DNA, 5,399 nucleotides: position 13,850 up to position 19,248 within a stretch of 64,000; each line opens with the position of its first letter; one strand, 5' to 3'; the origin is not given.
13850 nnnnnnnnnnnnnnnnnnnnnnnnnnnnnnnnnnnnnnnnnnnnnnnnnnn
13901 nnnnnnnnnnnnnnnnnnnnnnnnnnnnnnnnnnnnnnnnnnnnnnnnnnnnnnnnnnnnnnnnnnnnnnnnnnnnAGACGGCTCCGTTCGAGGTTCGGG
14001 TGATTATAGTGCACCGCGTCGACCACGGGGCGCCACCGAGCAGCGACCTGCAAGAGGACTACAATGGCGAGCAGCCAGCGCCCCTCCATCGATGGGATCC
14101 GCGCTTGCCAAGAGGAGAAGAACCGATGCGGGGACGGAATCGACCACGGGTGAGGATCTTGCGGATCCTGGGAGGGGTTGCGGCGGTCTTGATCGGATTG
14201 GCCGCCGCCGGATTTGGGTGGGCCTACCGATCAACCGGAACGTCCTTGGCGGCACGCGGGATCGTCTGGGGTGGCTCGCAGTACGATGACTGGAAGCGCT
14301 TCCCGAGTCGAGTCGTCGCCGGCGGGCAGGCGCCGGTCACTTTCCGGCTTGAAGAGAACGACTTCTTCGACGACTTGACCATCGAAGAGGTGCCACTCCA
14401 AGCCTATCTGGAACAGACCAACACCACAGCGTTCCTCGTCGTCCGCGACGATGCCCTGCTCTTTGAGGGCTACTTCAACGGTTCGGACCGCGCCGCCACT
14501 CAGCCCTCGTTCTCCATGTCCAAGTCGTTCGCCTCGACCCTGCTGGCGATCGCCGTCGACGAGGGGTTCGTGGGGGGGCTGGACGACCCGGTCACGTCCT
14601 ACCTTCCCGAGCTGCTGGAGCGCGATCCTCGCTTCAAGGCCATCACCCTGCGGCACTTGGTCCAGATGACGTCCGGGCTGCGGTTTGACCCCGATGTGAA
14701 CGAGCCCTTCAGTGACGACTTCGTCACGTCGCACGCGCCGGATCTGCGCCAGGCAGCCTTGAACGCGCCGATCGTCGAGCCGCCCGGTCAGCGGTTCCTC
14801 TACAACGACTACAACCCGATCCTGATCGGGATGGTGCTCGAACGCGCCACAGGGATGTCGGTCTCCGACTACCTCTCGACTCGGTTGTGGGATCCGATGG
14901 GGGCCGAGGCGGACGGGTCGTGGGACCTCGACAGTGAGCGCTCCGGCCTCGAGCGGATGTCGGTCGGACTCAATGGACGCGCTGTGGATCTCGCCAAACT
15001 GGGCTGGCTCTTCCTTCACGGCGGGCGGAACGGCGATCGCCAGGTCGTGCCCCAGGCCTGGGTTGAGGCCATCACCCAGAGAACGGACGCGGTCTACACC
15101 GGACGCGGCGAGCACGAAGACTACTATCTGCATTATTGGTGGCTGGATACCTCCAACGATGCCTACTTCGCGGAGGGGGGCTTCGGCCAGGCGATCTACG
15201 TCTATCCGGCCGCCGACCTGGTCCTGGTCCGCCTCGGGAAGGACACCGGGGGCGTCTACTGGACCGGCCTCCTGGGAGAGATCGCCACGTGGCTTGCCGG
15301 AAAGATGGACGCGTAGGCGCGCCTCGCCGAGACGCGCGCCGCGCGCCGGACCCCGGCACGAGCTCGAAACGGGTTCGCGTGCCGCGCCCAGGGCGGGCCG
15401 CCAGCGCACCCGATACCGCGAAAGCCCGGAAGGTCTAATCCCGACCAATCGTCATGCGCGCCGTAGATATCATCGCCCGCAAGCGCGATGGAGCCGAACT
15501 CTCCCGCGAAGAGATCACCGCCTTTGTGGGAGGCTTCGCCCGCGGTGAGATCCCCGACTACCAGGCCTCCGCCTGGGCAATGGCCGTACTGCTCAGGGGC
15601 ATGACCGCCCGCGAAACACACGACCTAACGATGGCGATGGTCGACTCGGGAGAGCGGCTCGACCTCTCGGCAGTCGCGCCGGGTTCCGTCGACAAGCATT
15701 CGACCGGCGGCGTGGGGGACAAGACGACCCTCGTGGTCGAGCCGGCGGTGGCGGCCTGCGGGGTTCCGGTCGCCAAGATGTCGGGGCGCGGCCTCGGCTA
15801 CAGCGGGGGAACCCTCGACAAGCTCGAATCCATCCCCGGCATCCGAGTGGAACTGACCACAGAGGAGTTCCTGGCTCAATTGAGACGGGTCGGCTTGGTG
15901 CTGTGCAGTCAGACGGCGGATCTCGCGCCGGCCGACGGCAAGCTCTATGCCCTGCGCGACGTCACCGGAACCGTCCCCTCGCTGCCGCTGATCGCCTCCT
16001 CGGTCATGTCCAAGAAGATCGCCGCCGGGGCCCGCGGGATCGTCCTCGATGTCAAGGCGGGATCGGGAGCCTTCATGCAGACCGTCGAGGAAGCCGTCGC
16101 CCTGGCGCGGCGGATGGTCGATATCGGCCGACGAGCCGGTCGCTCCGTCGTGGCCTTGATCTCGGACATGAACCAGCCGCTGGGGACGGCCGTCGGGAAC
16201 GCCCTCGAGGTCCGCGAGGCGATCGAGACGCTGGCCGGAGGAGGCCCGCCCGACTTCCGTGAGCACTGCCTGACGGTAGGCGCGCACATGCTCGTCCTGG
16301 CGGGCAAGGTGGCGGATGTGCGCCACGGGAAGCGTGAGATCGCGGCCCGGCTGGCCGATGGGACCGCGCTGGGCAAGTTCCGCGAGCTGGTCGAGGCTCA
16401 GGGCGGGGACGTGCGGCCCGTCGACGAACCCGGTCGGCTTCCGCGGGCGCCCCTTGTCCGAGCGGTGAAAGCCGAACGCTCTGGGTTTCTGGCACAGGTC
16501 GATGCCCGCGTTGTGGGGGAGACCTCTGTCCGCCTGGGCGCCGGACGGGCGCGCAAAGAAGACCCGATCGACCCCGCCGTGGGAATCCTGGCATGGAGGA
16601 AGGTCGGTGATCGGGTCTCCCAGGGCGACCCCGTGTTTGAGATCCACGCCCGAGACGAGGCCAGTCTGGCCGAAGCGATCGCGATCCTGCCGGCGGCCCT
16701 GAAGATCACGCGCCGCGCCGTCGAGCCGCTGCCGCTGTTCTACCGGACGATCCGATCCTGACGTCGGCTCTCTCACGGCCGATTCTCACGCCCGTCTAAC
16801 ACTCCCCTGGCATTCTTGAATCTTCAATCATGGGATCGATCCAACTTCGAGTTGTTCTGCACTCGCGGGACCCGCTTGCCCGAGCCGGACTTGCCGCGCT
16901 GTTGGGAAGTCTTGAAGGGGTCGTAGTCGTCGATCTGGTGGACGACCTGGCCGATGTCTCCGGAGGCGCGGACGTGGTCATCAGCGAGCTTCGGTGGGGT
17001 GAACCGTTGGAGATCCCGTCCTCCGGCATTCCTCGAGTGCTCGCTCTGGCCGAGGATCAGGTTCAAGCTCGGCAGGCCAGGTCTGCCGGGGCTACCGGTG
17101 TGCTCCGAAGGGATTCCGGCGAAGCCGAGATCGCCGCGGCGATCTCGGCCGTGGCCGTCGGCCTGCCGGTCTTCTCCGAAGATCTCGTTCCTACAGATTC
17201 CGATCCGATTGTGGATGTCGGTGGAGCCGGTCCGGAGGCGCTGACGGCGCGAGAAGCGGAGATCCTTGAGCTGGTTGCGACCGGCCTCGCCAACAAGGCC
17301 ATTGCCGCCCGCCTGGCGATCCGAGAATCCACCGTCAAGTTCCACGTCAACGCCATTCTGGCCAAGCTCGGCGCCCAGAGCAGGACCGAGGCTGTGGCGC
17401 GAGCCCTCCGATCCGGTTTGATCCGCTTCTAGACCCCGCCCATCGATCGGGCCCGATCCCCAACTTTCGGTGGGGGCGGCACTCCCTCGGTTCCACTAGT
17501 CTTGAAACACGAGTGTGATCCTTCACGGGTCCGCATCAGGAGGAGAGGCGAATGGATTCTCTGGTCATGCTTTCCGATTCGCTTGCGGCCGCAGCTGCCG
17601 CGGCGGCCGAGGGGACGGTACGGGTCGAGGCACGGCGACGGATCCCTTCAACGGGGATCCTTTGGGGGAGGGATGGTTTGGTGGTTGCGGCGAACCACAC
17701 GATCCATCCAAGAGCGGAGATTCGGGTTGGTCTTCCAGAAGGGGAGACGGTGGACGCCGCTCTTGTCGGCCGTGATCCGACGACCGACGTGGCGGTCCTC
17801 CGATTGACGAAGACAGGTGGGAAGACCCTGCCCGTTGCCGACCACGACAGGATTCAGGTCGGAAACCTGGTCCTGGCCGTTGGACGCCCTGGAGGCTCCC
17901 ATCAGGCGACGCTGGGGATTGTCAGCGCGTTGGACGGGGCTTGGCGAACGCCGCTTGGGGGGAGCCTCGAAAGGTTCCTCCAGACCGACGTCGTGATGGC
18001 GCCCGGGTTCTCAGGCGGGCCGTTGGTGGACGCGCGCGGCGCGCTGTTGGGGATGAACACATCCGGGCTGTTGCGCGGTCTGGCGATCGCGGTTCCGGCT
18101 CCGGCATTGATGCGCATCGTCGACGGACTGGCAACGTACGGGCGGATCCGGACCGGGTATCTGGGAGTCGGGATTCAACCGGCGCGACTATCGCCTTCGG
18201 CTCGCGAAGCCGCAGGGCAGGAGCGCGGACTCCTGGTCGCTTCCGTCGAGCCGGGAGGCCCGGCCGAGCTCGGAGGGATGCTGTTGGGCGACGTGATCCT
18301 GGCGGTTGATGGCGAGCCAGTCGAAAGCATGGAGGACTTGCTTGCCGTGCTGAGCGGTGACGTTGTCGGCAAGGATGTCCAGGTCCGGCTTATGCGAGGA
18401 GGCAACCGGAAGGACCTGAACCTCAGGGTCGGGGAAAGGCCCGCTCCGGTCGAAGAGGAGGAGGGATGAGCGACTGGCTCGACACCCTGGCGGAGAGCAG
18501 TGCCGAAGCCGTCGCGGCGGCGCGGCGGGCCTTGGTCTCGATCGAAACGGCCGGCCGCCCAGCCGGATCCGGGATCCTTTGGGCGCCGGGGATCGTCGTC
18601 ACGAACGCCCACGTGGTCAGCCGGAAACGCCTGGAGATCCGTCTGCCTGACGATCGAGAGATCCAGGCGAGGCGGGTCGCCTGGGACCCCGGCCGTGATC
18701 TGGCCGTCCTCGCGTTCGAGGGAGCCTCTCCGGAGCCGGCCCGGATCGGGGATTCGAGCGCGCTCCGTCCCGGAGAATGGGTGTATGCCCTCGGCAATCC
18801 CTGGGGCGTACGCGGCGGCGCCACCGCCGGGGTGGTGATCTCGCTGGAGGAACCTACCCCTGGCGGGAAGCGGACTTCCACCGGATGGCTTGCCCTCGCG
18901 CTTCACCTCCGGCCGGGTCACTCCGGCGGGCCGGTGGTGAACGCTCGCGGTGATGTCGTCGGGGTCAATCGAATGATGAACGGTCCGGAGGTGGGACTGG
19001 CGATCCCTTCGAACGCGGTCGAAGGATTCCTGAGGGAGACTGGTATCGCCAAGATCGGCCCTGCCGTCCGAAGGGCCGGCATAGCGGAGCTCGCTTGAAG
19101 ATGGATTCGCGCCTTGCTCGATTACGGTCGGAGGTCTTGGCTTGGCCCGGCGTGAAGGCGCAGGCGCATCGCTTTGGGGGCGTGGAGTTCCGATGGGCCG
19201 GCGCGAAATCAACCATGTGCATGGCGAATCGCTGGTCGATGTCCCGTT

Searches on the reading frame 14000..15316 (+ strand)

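Call 5: search_protein_families(library=pfam, proteins=[window:14000-15316:+], max_evalue=0.001)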
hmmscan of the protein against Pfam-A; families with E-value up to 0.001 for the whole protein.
window:14000-15316:+ (438 aa): 1 family
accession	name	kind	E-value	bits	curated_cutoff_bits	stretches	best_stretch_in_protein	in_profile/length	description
PF00144.29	Beta-lactamase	-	3.5e-39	135.3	27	1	139-414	13-309/329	Beta-lactamase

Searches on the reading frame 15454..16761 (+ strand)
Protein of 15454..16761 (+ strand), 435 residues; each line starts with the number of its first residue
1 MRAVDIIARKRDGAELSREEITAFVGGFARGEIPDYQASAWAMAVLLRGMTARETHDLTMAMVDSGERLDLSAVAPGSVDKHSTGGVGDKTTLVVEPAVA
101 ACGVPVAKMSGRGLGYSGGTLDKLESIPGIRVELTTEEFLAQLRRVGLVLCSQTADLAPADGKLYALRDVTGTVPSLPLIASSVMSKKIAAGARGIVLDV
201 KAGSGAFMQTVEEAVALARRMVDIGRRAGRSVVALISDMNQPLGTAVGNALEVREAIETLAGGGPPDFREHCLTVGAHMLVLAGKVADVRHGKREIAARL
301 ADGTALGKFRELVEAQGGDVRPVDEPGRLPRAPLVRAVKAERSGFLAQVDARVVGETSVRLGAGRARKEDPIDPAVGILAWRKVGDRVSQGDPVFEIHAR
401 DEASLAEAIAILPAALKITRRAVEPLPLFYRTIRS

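Call 5: search_protein_families(library=pfam, proteins=[window:15454-16761:+], max_evalue=0.001)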
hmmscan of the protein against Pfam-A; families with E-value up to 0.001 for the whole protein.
window:15454-16761:+ (435 aa): 3 families
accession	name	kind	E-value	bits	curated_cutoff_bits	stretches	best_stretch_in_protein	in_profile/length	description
PF00591.27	Glycos_transf_3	-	2.5e-42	145.7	27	1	78-306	4-253/253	Glycosyl transferase family, a/b domain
PF07831.19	PYNP_C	-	2.4e-21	75.6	27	1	346-418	2-74/75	Pyrimidine nucleoside phosphorylase C-terminal domain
PF02885.22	Glycos_trans_3N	-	6.8e-21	74.2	26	1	5-66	2-63/63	Glycosyl transferase family, helical bundle domain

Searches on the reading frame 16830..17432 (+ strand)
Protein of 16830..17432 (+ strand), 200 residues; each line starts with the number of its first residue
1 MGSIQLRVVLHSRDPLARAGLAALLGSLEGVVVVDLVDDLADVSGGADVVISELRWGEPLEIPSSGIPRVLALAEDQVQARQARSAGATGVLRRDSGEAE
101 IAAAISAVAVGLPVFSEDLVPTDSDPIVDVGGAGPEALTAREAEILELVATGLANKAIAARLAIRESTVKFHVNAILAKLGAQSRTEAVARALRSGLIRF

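Call 5: search_protein_families(library=pfam, proteins=[window:16830-17432:+], max_evalue=0.001)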
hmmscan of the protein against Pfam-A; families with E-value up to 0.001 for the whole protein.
window:16830-17432:+ (200 aa): 2 families
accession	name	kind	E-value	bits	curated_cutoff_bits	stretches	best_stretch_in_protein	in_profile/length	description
PF00196.25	GerE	-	3.9e-19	68.5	23.5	1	137-191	2-56/57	Bacterial regulatory proteins, luxR family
PF08281.18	Sigma70_r4_2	-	0.00044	20.3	25.7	1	136-180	9-54/54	Sigma-70, region 4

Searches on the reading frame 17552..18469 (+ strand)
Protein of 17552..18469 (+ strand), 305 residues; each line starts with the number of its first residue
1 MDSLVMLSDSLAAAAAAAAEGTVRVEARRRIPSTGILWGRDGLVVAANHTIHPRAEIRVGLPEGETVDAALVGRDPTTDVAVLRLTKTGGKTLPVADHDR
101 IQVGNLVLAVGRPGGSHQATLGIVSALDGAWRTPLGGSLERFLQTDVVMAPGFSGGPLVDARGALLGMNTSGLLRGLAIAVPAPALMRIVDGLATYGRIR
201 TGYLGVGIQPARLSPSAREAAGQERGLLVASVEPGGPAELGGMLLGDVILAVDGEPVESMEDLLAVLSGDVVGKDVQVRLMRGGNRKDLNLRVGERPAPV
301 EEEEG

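Call 5: search_protein_families(library=pfam, proteins=[window:17552-18469:+], max_evalue=0.001)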
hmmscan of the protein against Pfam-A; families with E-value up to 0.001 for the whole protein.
window:17552-18469:+ (305 aa): 5 families
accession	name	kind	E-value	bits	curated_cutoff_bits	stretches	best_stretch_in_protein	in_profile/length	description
PF13365.12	Trypsin_2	-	1.9e-26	94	27.6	1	34-168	2-144/144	Trypsin-like peptidase domain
PF13180.12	PDZ_2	-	2e-15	57.3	27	1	202-292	1-79/80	PDZ domain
PF17820.7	PDZ_6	-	4.1e-12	46.1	27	1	229-270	2-43/54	PDZ domain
PF00595.29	PDZ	-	8.3e-10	39.3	23.2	1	203-268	11-68/81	PDZ domain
PF00089.32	Trypsin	-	6.2e-06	26.6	20.6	1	23-172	16-198/220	Trypsin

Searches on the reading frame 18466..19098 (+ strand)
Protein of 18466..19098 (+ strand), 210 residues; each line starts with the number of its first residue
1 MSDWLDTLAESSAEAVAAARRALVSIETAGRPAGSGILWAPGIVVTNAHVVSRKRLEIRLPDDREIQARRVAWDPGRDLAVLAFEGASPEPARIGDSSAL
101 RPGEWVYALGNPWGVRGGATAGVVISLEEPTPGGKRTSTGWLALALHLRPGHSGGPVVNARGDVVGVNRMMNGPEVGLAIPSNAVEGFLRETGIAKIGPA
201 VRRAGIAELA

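Call 5: search_protein_families(library=pfam, proteins=[window:18466-19098:+], max_evalue=0.001)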
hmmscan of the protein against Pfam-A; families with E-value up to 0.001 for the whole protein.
window:18466-19098:+ (210 aa): 2 families
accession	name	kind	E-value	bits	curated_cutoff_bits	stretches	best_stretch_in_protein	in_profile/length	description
PF13365.12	Trypsin_2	-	8.3e-30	104.9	27.6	1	34-167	1-144/144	Trypsin-like peptidase domain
PF00089.32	Trypsin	-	1.5e-07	31.9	20.6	1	15-176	7-203/220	Trypsin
